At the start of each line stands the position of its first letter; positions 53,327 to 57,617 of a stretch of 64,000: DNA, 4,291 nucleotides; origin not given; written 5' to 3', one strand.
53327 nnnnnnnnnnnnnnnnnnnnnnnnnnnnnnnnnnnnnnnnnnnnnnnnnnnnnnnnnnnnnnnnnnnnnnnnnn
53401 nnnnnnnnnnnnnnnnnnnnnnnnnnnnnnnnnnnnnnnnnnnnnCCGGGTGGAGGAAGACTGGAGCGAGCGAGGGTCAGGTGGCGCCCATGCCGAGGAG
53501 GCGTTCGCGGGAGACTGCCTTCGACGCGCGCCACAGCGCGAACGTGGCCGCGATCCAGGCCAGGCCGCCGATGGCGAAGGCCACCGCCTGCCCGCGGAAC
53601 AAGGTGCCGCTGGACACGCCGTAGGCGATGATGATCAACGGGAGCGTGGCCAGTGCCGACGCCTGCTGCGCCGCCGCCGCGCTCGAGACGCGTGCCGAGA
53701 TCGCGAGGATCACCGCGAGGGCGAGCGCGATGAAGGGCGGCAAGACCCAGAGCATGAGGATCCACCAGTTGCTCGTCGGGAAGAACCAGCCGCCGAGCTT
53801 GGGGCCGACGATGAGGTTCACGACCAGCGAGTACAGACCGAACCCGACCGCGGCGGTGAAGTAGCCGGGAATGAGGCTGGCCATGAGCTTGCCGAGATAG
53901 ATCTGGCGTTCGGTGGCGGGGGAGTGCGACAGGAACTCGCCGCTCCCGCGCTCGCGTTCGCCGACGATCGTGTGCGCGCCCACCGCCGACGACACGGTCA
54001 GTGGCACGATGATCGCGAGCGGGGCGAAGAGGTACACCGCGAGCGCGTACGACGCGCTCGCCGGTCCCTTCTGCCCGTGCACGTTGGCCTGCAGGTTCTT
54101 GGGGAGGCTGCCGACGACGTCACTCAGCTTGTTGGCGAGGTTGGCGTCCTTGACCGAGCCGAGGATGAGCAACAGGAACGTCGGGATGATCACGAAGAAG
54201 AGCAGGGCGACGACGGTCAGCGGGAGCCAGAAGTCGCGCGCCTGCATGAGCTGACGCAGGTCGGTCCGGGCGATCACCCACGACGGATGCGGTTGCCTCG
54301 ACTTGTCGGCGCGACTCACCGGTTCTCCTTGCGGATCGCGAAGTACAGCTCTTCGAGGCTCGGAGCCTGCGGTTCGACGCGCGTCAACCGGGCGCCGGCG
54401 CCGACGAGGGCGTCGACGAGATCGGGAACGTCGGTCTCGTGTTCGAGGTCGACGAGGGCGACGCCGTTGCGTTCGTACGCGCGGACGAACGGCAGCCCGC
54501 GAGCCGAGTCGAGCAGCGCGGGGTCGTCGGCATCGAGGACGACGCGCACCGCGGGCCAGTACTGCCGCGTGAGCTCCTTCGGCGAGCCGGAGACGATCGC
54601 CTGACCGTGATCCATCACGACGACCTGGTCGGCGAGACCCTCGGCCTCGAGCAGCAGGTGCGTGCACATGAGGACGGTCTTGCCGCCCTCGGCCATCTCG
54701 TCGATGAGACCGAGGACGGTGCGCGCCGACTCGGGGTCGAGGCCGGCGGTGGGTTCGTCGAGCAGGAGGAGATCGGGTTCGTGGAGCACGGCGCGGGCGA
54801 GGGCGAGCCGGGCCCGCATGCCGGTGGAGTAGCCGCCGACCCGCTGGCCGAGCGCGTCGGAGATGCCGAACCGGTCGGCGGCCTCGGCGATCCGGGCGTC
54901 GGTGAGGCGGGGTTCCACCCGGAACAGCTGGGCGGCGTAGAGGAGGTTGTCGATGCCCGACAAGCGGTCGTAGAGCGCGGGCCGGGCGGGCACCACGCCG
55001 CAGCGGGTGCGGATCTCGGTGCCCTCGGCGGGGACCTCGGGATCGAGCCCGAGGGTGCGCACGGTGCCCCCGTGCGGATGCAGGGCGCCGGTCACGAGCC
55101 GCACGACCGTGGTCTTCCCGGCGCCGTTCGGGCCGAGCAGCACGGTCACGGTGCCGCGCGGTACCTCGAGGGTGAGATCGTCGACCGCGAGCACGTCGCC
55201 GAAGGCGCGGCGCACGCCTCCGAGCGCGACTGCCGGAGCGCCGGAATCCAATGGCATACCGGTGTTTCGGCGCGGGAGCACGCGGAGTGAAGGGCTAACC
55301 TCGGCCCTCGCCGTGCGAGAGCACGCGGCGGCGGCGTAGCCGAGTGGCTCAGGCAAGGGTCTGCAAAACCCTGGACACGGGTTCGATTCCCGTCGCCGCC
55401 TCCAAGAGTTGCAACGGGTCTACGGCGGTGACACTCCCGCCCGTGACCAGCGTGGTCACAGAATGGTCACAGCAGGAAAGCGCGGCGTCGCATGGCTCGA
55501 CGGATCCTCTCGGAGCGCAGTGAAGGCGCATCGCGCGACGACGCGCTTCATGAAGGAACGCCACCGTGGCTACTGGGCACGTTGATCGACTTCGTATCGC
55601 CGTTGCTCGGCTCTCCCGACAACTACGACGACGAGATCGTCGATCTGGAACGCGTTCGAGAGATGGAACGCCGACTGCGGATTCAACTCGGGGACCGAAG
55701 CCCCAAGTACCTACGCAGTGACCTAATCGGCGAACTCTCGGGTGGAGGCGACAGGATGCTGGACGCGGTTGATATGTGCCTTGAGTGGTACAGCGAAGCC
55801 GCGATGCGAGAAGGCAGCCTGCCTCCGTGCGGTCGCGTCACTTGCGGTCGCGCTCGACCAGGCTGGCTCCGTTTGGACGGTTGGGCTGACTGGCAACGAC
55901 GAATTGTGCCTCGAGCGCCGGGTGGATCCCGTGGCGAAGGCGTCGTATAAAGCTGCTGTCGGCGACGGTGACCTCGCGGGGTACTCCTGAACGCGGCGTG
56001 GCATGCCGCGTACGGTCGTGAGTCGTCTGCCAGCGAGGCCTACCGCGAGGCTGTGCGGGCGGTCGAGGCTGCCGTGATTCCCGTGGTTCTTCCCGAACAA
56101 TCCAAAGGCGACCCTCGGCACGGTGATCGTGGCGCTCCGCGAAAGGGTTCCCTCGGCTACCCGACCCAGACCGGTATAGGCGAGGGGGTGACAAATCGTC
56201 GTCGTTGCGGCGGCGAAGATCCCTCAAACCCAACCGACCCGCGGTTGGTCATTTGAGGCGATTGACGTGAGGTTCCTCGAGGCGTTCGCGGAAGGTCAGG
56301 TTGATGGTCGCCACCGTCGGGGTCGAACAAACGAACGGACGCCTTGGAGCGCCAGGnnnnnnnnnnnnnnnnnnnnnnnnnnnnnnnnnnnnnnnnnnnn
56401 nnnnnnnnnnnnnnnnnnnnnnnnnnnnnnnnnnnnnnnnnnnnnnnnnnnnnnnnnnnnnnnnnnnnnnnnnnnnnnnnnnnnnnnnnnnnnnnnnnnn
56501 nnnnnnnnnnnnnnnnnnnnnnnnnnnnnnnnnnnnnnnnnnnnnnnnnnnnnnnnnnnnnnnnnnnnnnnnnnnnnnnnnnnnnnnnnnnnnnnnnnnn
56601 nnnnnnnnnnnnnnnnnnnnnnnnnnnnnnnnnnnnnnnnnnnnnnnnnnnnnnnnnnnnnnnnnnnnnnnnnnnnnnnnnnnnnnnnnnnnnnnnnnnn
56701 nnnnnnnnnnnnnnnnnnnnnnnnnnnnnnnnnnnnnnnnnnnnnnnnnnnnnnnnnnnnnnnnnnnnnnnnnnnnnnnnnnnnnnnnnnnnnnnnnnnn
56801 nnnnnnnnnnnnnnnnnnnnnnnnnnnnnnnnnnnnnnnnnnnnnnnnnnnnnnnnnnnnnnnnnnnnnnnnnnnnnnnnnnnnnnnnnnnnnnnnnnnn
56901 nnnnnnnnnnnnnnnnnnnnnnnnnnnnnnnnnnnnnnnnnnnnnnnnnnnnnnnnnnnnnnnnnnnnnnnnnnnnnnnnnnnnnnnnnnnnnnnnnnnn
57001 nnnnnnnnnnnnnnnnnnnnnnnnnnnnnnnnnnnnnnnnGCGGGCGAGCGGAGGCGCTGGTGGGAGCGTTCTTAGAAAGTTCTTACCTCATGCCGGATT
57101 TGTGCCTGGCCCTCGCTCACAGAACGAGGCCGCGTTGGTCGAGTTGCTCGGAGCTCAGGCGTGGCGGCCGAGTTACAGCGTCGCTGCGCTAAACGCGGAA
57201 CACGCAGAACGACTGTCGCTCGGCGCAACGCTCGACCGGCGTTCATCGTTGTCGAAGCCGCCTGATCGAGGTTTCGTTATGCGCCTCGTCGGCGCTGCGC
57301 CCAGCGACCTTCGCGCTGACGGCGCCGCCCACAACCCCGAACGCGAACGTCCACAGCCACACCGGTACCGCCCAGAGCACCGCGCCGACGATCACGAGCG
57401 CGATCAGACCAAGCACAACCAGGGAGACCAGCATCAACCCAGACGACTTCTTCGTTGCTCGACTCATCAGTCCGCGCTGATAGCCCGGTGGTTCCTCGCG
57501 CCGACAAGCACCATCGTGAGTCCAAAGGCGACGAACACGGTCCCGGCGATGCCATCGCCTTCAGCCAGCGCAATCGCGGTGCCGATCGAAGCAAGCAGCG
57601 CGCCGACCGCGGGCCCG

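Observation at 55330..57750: Low-GC islet with broken ORFs directly downstream of tRNA-Cys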

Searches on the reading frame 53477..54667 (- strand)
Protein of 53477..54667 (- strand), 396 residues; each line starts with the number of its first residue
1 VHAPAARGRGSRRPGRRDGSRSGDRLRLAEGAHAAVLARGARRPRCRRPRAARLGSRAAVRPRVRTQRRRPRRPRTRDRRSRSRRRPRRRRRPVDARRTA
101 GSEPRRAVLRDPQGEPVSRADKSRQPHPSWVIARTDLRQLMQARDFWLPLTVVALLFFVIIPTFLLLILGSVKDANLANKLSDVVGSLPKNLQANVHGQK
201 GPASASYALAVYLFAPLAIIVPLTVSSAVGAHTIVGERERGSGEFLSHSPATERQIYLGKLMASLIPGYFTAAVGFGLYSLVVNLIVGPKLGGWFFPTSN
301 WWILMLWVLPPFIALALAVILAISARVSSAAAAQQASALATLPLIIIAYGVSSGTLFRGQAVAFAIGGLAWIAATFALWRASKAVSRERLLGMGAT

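Call 85: search_protein_families(library=pfam, proteins=[window:53477-54667:-], max_evalue=0.01)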
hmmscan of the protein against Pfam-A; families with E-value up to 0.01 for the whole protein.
window:53477-54667:- (396 aa): 2 families
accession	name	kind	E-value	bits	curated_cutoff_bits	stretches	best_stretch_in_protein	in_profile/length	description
PF12679.13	ABC2_membrane_2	-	2.1e-10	40.8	27.2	1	130-356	1-203/283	ABC-2 family transporter protein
PF12698.13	ABC2_membrane_3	-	2.9e-10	40.2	31.6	1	191-351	141-289/347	ABC-2 family transporter protein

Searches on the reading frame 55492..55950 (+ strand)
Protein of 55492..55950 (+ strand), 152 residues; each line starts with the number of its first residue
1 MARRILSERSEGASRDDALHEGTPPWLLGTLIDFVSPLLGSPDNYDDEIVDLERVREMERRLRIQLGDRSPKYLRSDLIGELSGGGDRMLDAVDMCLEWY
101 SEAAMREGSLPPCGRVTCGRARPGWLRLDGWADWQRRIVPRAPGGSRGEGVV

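Call 8: search_protein_families(library=pfam, proteins=[window:55492-55950:+], max_evalue=0.1)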
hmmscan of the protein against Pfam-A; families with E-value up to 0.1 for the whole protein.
window:55492-55950:+ (152 aa): 0 families

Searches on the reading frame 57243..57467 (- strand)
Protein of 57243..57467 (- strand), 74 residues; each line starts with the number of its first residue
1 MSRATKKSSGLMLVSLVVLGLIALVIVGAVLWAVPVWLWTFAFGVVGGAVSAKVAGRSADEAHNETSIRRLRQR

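Call 8: search_protein_families(library=pfam, proteins=[window:57243-57467:-], max_evalue=0.1)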
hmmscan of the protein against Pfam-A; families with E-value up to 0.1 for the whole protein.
window:57243-57467:- (74 aa): 2 families
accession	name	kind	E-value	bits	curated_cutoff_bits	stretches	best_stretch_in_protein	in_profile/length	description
PF07332.16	Phage_holin_3_6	-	0.0015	19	28.4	1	4-72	28-109/116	Putative Actinobacterial Holin-X, holin superfamily III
PF13829.11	DUF4191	-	0.066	13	30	1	3-61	19-75/219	Domain of unknown function (DUF4191)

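Call 22: search_protein_families(library=padloc, proteins=[window:57243-57467:-], max_evalue=0.1)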
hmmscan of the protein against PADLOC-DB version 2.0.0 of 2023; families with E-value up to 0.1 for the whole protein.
window:57243-57467:- (74 aa): 0 families

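Call 23: search_protein_families(library=ncbifam, proteins=[window:57243-57467:-], max_evalue=0.1)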
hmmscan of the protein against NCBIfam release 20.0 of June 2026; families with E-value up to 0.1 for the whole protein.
window:57243-57467:- (74 aa): 1 family
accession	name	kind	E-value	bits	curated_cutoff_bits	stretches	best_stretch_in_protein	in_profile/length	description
NF058603.1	SCO2097_fam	equivalog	0.059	13.7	110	1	4-66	36-97/129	SCO2097 family morphological protein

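Call 73: search_protein_representatives(protein=window:57243-57467:-)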
Query: 74 residues. Proteins with E-value up to 0.001 (for the whole library): 7; up to 1e-10: 2; up to 1e-30: 0. The best 7 are listed.
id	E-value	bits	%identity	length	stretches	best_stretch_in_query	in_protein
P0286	5.6e-14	67.4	73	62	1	12-74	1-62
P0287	5.7e-13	64.2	75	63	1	1-51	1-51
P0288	1.7e-07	46.9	73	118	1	1-44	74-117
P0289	2.7e-05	39.9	52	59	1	11-52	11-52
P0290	3.5e-05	39.6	42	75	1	9-53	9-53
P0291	1.1e-04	38.0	56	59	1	1-51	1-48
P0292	1.9e-04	37.2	45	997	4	21-51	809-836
